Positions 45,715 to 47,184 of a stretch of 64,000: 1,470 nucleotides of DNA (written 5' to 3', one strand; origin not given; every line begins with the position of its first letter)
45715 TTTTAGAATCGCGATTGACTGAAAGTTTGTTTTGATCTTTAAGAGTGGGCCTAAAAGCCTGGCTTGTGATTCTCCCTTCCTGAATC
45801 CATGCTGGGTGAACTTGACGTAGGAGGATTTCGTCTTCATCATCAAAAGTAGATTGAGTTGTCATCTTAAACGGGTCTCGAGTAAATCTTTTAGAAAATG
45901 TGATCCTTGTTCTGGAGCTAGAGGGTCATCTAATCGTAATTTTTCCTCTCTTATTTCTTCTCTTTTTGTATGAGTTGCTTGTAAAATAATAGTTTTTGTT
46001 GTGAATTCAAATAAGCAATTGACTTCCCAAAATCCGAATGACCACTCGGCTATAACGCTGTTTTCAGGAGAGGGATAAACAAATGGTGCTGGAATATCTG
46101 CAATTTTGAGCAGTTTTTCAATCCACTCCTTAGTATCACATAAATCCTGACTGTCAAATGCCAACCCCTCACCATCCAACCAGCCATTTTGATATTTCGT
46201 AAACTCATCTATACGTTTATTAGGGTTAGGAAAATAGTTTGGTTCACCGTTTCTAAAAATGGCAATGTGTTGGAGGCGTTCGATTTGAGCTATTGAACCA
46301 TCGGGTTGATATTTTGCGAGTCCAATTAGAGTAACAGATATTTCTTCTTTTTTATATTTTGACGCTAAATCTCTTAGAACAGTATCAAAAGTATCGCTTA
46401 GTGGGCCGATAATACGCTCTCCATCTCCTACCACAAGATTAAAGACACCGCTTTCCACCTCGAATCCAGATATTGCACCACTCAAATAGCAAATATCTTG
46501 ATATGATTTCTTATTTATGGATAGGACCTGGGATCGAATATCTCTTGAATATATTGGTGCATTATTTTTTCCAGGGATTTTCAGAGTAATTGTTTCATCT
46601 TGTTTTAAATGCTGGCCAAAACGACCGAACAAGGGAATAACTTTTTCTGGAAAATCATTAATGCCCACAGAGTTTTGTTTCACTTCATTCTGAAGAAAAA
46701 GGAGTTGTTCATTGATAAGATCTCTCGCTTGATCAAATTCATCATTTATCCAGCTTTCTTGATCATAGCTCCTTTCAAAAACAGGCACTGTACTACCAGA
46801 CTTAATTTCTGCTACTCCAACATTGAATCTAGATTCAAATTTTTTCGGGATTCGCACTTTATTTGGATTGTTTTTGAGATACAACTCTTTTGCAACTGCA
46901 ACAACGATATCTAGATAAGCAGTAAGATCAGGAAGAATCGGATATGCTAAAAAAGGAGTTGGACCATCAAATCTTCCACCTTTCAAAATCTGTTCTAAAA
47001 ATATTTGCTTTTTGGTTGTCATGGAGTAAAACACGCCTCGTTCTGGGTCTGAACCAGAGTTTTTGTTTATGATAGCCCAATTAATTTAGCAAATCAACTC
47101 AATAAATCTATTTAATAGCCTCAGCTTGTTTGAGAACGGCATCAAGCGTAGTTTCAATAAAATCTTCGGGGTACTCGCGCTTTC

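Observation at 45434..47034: Translationally coupled 390-aa / 143-aa gene pair of unknown family, directly downstream of a type I R-M operon on a tRNA island: candidate novel defence or toxin-antitoxin-like system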

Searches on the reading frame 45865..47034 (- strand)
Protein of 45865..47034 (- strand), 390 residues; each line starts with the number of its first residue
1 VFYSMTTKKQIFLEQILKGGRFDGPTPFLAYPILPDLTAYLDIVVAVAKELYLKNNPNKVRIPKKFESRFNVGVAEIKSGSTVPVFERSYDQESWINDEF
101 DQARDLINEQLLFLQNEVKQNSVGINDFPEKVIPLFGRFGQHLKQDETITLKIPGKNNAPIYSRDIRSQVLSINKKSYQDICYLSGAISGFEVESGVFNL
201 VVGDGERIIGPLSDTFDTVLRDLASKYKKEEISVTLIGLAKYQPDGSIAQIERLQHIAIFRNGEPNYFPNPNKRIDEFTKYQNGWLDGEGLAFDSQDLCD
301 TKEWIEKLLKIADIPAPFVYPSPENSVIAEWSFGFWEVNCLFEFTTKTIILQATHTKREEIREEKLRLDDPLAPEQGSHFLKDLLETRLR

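Call 3: search_protein_families(library=pfam, proteins=[window:45865-47034:-], max_evalue=1)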
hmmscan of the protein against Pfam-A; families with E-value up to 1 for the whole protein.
window:45865-47034:- (390 aa): 0 families

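Call 4: search_protein_families(library=padloc, proteins=[window:45865-47034:-], max_evalue=1)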
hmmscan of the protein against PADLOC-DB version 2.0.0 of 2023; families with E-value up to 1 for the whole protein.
window:45865-47034:- (390 aa): 4 families
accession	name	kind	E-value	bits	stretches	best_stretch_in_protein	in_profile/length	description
PDLC04575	PDC-M32A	-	2.4e-64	215.8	1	9-381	3-367/375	-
PDLC04574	PDC-M32A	-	1.3e-55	186.8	1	8-372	3-359/376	-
PDLC04576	PDC-M32A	-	5.6e-42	141.8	1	5-361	1-348/375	-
PDLC04577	PDC-M32A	-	3.2e-16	57.4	2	19-178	14-177/384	-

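Call 5: search_protein_families(library=ncbifam, proteins=[window:45865-47034:-], max_evalue=1)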
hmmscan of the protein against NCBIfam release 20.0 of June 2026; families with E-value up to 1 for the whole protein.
window:45865-47034:- (390 aa): 0 families

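Call 8: search_protein_families(library=phrogs, proteins=[window:45865-47034:-], max_evalue=1)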
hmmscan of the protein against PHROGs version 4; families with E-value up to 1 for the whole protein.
window:45865-47034:- (390 aa): 2 families
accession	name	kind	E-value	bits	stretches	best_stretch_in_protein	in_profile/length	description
phrog_30544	-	unknown function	9.1e-21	75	1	10-341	3-324/372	-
phrog_38261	-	unknown function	0.24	12.4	1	212-234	37-59/76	-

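Call 10: search_solved_structures(query=window:45865-47034:-, max_evalue=10)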
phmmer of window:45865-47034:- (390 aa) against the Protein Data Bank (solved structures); distinct sequences matched with E-value up to 10: 0.

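Call 14: find_homologous_proteins(query=window:45865-47034:-, max_evalue=0.001)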
Query window:45865-47034:- (390 aa): 20 proteins with E <= 0.001 among 4141 candidates.
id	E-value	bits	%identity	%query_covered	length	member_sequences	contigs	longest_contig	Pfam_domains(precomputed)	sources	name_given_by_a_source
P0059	2.2e-259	878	100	99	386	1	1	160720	-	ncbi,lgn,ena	-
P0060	1.3e-137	477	57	97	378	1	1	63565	-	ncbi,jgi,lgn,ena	jgi:hypothetical protein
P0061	1.4e-133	464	52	98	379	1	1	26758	-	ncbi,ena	-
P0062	2.4e-133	463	55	98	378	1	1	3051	-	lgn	-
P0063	2.1e-131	457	56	98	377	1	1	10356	-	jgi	jgi:hypothetical protein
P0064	1.6e-125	437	49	98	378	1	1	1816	-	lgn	-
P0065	1.0e-123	431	72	65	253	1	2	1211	-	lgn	-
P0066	1.4e-114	401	47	98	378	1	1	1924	-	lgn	-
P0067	1.5e-113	398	67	64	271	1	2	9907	-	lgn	-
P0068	2.2e-107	378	44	98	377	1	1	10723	-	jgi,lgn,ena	-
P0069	3.3e-104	367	45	96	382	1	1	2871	-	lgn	-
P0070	2.6e-102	361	45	96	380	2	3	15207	-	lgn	-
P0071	9.0e-102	359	45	96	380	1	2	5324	-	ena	-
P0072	1.1e-100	355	44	96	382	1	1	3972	-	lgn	-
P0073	1.7e-87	312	51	73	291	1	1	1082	-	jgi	jgi:hypothetical protein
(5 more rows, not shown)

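Call 18: find_homologous_proteins(query=A2, max_evalue=0.001)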
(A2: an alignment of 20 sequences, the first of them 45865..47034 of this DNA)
Query A2 (20 sequences) (390 aa, profile of the alignment): 62 proteins with E <= 0.001 among 8000 candidates.
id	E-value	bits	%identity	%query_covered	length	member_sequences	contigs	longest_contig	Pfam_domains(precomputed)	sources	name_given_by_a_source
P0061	7.2e-170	583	52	98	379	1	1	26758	-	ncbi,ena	-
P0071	7.7e-168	576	45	96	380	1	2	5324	-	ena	-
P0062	1.1e-167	576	55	98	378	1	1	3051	-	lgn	-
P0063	8.7e-167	573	56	98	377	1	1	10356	-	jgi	jgi:hypothetical protein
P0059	2.3e-166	571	100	99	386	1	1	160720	-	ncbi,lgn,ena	-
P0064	2.4e-165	568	49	98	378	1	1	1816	-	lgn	-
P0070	1.6e-164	565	45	96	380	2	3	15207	-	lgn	-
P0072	2.0e-161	555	44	96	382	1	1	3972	-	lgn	-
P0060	9.9e-159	546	57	97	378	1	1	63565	-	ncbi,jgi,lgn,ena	jgi:hypothetical protein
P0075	2.4e-122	426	33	90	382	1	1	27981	-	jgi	jgi:hypothetical protein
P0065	2.2e-109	384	72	65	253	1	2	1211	-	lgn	-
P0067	3.8e-105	370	67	64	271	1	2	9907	-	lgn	-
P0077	1.3e-103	365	31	85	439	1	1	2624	-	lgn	-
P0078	5.0e-102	360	26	83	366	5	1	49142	-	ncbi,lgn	-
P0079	1.2e-92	329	26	83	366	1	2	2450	-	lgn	-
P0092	1.1e-78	283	27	83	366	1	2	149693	-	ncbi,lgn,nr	ncbi:MAG: hypothetical protein HYZ13_04210 [Acidobacteria bacterium]|nr:hypothetical protein [Acidob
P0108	9.7e-75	270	28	83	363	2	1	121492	-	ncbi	-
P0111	6.4e-74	267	23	83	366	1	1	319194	-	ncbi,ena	-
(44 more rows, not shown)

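Call 32: predict_structure(alignment_id=A3)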
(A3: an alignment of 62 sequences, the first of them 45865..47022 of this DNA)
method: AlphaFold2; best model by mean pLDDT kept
length: 386 residues; sequences in the alignment: 62
mean_pLDDT: 91.4   pTM: 0.75
mean pLDDT of the five models: 91.4, 91.2, 91.0, 90.9, 90.6
residues with pLDDT >= 90: 280; 70-90: 91; 50-70: 12; < 50: 3
segments of 3 or more residues with pLDDT < 50: 384-386
pLDDT, mean of each block of 10 residues (from residue 1): 91 90 82 96 97 96 94 76 92 95 95 69 90 92 94 95 86 86 92 92 91 84 85 92 91 91 94 98 97 98 95 96 96 97 98 93 98 96 58
secondary structure, 60 per line:
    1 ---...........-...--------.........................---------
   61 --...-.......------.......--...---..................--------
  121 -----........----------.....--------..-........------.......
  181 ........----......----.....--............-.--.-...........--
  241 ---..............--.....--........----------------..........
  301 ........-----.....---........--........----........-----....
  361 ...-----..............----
elements in order: E4-14 H27-51 E67-73 E80-86 H95-112 H126-133 E144-148 H160-167 E174-188 E193-198 E203-207 H210-221 E228-238 E244-257 E260-264 H267-274 H291-308 E314-318 E322-329 E332-339 E344-351 E357-363 H369-382

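Call 36: fold_search(model_id=the predicted structure, library=pdb)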
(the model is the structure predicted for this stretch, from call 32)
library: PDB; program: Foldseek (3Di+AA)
matches with E <= 10: 1176; with E <= 0.001: 0
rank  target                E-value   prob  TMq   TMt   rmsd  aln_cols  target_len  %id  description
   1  9v6e_A                1.3e-02  0.16  0.16  0.08  21.8       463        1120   11  Cryo-EM structure of human full length KICSTOR complex (state 1) (released 2025-11-12)
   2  4up9                  1.5e-02  0.60  0.16  0.12  18.4       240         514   11  Crystal structure of Entamoeba histolytica lysyl-tRNA synthetase in complex with ATP (released 2014-10-29)
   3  8qzv                  2.2e-02  0.90  0.15  0.34  14.6       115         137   13  Crystal structure of translation factor eIF5A from Trichomonas vaginalis (released 2024-07-03)
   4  3bju_C                2.2e-02  0.57  0.18  0.14  19.6       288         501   10  Crystal Structure of tetrameric form of human lysyl-tRNA synthetase (released 2008-02-05)
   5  9o5a_D                2.2e-02  0.10  0.13  0.05  20.6       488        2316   11  The KICSTOR-GATOR1 complex (released 2026-02-18)
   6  7ea9_A                2.5e-02  0.38  0.16  0.13  18.8       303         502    9  Crystal Structure of human lysyl-tRNA synthetase Y145H mutant (released 2021-03-31)
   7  8hyr_B                3.3e-02  0.51  0.17  0.14  20.3       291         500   11  Crystal structure of human KARS apo (released 2024-07-10)
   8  8hyr_A                3.5e-02  0.47  0.17  0.13  20.4       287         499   11  Crystal structure of human KARS apo (released 2024-07-10)
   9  6ilh_A                3.6e-02  0.44  0.18  0.14  19.3       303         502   10  Crystal Structure of human lysyl-tRNA synthetase L350H mutant (released 2019-02-27)
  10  4ycu_B                3.9e-02  0.38  0.17  0.14  19.7       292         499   11  Crystal structure of cladosporin in complex with human lysyl-tRNA synthetase (released 2015-06-10)
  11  9qw7_A                4.3e-02  0.11  0.12  0.12  20.5       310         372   10  The crystal structure of the adenyly transferase domain of Candida glabrata tRNA ligase (released 2025-09-17)
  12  6ilh_B                4.5e-02  0.38  0.16  0.13  20.0       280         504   11  Crystal Structure of human lysyl-tRNA synthetase L350H mutant (released 2019-02-27)
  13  3bju_B                4.5e-02  0.33  0.16  0.13  20.3       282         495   11  Crystal Structure of tetrameric form of human lysyl-tRNA synthetase (released 2008-02-05)
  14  3bju_A                4.5e-02  0.33  0.16  0.13  19.5       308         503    9  Crystal Structure of tetrameric form of human lysyl-tRNA synthetase (released 2008-02-05)
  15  7ea9_B                4.8e-02  0.33  0.15  0.12  19.3       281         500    8  Crystal Structure of human lysyl-tRNA synthetase Y145H mutant (released 2021-03-31)
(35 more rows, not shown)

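Call 46: search_solved_structures(query=A3, max_evalue=10, show_alignments=2)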
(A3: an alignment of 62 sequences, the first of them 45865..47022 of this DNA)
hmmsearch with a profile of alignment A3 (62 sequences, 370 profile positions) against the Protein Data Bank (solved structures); distinct sequences matched with E-value up to 10: 0.

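Call 47: search_protein_families(library=pfam, alignment_id=A3, max_evalue=1)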
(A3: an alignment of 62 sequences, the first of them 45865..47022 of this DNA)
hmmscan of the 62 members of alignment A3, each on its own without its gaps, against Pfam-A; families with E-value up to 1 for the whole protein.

A. member 1, window:45865-47022:- (386 aa): 0 families

B. families by the number of members that match (of 62 scanned): 12 families
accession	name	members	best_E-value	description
PF24642.1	DUF7636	6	0.0093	Domain of unknown function (DUF7636)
PF20266.3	Mab-21_C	1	0.0021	Mab-21 protein HhH/H2TH-like domain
PF06866.16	DUF1256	1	0.011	Protein of unknown function (DUF1256)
PF03793.24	PASTA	1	0.034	PASTA domain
PF17164.10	DUF5122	1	0.12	Domain of unknown function (DUF5122) beta-propeller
PF20713.2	DUF6826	1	0.12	Domain of unknown function (DUF6826)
PF17595.7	DUF5491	1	0.12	Family of unknown function (DUF5491)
PF10400.15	Vir_act_alpha_C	1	0.15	Virulence activator alpha C-term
PF03912.19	Psb28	1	0.16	Psb28 protein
PF14493.12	HTH_40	1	0.19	Helix-turn-helix domain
PF13742.12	tRNA_anti_2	1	0.22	OB-fold nucleic acid binding domain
PF08240.17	ADH_N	1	0.27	Alcohol dehydrogenase GroES-like domain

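Call 72: find_encoding_contigs(protein=P0111, flank=6000, max_places=2)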
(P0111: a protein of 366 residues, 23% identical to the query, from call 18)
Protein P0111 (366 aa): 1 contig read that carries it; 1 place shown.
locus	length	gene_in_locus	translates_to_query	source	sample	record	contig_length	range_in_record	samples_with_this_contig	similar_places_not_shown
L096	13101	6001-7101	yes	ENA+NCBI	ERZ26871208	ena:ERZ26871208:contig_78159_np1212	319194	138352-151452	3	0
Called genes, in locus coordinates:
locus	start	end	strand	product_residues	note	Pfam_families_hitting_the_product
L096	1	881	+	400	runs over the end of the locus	PF00270:DEAD, PF04851:ResIII, PF00271:Helicase_C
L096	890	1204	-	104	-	-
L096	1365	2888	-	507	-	PF13360:PQQ_2, PF13570:Beta-prop_ACSF4 (faint), PF13360:PQQ_2, PF13202:EF-hand_5 (faint), PF00036:EF-hand_1 (faint), PF13360:PQQ_2 (weak)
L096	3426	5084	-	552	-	PF12679:ABC2_membrane_2 (weak), PF12698:ABC2_membrane_3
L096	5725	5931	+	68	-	-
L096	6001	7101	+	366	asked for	-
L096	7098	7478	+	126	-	-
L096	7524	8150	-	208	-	-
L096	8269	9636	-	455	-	PF12704:MacB_PCD, PF02687:FtsX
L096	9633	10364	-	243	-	PF00005:ABC_tran, PF13304:AAA_21 (faint)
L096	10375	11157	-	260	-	PF25990:Beta-barrel_YknX (weak), PF25954:Beta-barrel_RND_2, PF25975:CzcB_C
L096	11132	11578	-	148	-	PF25917:BSH_RND (weak)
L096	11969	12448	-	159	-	-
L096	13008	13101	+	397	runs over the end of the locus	PF01761:DHQ_synthase, PF24621:DHQS_C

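Call 73: find_encoding_contigs(protein=P0092, flank=6000, max_places=2)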
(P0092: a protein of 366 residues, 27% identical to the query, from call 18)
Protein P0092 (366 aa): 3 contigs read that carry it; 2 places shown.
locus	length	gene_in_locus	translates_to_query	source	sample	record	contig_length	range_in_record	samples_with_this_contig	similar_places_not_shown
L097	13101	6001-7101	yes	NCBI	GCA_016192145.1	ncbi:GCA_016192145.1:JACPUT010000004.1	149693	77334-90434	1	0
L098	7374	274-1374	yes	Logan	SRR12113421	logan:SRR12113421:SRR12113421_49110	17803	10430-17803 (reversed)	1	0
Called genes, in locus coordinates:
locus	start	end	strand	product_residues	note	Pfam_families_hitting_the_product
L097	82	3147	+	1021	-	PF04851:ResIII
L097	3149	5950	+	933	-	PF01555:N6_N4_Mtase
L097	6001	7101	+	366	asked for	-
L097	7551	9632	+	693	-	PF00580:UvrD-helicase, PF13245:AAA_19, PF13361:UvrD_C, PF13538:UvrD_C_2 (faint)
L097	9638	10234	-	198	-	-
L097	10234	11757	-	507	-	PF07719:TPR_2 (faint), PF13174:TPR_6 (faint), PF05593:RHS_repeat (faint), PF25023:TEN_YD-shell, PF01464:SLT (weak)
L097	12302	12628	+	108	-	PF03091:CutA1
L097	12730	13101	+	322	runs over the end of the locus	PF03320:FBPase_glpX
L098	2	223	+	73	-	?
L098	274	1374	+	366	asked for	-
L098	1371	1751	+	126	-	-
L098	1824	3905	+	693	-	PF00580:UvrD-helicase, PF13245:AAA_19, PF13361:UvrD_C, PF13538:UvrD_C_2 (faint)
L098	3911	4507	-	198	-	-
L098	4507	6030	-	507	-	PF07719:TPR_2 (faint), PF13174:TPR_6 (faint), PF05593:RHS_repeat (faint), PF25023:TEN_YD-shell, PF01464:SLT (weak)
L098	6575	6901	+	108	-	PF03091:CutA1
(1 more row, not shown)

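Call 74: find_encoding_contigs(protein=P0108, flank=6000, max_places=2)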
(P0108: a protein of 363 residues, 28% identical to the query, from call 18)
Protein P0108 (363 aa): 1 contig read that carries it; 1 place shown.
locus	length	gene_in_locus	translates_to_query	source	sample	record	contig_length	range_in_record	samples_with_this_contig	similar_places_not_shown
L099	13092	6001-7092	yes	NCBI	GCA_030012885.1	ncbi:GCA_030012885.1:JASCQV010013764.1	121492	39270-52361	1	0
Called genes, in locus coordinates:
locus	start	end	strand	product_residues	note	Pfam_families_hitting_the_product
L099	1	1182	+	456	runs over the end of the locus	PF01263:Aldose_epim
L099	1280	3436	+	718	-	PF17678:Glyco_hydro_92N, PF07971:Glyco_hydro_92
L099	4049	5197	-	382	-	PF11795:DUF3322, PF09983:JetD_C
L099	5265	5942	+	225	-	PF01420:Methylase_S (weak)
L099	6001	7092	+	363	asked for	-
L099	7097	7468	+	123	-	-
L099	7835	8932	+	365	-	PF01555:N6_N4_Mtase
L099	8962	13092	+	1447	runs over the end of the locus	PF13086:AAA_11, PF13245:AAA_19, PF13604:AAA_30 (weak), PF13087:AAA_12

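Call 82: find_related_loci(query=A5, collection=metagenome_contigs, flank=3000)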
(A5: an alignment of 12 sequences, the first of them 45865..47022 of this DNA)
Query A5 (386 aa) in metagenome_contigs; peptide patterns used: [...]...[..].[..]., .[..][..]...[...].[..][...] (x = any residue, [..] = any of these).
387 stretches matched a pattern; 20 encode a relative of the query (tblastn E <= 1e-3); 20 distinct loci.
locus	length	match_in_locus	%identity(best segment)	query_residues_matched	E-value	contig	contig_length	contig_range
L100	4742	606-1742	53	1-383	3e-133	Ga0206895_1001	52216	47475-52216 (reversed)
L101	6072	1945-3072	44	1-383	3e-113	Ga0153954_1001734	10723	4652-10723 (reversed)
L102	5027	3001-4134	34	1-386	1e-67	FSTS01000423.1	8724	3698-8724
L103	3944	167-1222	29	2-364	2e-38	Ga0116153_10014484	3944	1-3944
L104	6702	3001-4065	27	2-367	1e-37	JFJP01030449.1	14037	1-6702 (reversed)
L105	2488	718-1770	26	5-366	2e-34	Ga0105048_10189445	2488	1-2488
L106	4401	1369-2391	28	8-354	2e-31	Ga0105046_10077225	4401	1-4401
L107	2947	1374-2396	28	8-354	1e-31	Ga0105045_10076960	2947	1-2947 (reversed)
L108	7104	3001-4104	26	8-381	9e-31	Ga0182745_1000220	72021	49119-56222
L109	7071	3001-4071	26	13-367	1e-29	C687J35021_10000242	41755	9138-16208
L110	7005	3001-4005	27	8-349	4e-29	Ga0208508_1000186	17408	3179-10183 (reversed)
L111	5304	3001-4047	25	5-365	4e-27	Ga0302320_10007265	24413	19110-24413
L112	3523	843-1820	25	3-342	8e-27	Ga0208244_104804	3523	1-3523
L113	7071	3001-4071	26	13-367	1e-29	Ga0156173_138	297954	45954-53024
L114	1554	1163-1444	38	270-364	5e-14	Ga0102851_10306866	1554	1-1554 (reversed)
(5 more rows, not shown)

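Call 85: find_encoding_contigs(protein=P0060, flank=8000, max_places=2)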
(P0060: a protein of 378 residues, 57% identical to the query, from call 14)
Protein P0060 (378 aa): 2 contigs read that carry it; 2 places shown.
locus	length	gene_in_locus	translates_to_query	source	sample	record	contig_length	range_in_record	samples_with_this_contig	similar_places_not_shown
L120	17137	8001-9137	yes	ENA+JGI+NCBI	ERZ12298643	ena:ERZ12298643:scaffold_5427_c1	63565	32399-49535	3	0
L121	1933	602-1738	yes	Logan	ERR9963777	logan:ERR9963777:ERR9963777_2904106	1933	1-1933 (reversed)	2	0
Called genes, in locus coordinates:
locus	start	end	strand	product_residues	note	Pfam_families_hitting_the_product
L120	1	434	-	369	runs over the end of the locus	PF00712:DNA_pol3_beta, PF02767:DNA_pol3_beta_2, PF02768:DNA_pol3_beta_3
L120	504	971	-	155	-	PF01668:SmpB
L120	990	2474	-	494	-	-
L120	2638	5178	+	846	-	PF00133:tRNA-synt_1, PF09334:tRNA-synt_1g, PF13603:tRNA-synt_1_2, PF08264:Anticodon_1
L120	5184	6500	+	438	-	PF04413:Glycos_transf_N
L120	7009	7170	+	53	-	-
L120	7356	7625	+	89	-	PF12161:HsdM_N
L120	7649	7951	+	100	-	PF11867:T1RH-like_C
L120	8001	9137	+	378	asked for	-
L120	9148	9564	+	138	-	-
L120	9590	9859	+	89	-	-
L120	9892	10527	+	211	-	PF13744:HTH_37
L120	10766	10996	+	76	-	-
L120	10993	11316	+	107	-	-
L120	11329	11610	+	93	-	-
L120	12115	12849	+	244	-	PF01427:Peptidase_M15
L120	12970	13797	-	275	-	-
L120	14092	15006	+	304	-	PF00144:Beta-lactamase (faint)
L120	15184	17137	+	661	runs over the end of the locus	PF16483:Glyco_hydro_64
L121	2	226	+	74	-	?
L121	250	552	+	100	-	PF11867:T1RH-like_C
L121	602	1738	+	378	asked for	-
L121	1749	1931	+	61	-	?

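Call 86: find_encoding_contigs(protein=P0061, flank=8000, max_places=2)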
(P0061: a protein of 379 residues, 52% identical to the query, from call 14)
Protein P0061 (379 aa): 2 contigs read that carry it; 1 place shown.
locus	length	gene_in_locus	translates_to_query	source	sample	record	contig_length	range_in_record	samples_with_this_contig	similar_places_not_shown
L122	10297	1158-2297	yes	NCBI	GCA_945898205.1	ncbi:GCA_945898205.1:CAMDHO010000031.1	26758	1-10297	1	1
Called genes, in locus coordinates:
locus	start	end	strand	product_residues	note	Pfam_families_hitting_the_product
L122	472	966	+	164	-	PF11867:T1RH-like_C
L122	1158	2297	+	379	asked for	-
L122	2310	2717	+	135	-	-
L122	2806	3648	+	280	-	PF00153:Mito_carr (faint)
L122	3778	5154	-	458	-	PF01128:IspD, PF12804:NTP_transf_3, PF00106:adh_short, PF01370:Epimerase (faint), PF08659:KR (faint), PF13561:adh_short_C2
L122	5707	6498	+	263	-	-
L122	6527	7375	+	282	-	PF13489:Methyltransf_23, PF13847:Methyltransf_31, PF08241:Methyltransf_11, PF08242:Methyltransf_12 (weak), PF13649:Methyltransf_25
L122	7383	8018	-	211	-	PF01427:Peptidase_M15, PF02557:VanY (faint)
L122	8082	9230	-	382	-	PF03372:Exo_endo_phos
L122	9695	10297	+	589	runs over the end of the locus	-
